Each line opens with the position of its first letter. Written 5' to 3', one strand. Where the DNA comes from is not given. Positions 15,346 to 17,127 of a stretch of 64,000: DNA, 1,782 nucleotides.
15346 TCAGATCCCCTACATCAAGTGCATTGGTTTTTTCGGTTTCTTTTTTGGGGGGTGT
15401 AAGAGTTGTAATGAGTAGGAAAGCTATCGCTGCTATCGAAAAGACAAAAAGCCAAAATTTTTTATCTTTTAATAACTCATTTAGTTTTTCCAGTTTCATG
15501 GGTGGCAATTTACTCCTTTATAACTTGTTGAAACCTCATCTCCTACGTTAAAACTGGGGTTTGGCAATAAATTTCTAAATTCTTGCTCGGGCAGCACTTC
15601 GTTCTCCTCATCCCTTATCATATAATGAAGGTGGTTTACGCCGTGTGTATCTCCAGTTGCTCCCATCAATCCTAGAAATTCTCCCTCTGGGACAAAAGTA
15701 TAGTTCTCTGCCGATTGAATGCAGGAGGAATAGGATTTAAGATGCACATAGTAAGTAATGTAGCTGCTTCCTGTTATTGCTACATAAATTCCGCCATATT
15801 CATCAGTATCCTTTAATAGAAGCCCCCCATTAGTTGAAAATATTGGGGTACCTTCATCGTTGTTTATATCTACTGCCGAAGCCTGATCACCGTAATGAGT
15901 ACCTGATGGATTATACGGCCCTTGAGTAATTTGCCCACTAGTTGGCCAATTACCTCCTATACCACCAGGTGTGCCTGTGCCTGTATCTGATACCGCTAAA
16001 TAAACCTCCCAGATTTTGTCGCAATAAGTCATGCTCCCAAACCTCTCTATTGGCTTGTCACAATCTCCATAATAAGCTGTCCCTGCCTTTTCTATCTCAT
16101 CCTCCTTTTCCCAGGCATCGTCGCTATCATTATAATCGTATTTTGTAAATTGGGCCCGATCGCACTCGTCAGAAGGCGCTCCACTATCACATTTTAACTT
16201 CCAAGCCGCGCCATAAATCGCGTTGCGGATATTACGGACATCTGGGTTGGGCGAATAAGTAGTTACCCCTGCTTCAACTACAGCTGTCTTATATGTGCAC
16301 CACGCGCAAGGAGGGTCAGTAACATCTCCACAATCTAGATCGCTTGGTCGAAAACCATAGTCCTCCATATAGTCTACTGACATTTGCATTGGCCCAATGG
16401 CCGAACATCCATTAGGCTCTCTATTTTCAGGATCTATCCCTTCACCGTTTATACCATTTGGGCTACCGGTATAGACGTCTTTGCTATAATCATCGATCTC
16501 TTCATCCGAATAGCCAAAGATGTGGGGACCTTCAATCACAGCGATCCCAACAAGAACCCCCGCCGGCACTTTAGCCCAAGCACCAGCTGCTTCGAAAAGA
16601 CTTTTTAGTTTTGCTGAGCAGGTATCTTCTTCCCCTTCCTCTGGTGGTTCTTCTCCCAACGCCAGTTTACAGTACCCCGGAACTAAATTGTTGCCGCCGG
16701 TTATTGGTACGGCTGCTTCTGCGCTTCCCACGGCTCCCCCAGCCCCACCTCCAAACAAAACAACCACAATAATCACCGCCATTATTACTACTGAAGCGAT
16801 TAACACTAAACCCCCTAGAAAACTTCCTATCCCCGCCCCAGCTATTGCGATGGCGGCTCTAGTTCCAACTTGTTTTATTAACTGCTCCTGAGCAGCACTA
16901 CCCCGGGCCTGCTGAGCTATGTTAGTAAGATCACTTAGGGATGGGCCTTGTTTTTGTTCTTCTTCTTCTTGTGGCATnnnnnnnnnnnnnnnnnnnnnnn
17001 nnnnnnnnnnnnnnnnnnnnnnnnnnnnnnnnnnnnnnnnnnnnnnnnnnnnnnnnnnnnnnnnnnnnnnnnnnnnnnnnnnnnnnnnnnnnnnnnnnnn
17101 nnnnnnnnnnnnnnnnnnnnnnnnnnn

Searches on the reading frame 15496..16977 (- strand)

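Call 35: search_protein_families(library=pfam, proteins=[window:15496-16977:-], max_evalue=0.001)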
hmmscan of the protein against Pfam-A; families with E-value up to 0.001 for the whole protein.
window:15496-16977:- (493 aa): 1 family
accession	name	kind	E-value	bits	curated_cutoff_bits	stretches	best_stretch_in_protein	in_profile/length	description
PF01551.29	Peptidase_M23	-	1.2e-12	48.2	28.7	1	367-461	4-94/96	Peptidase family M23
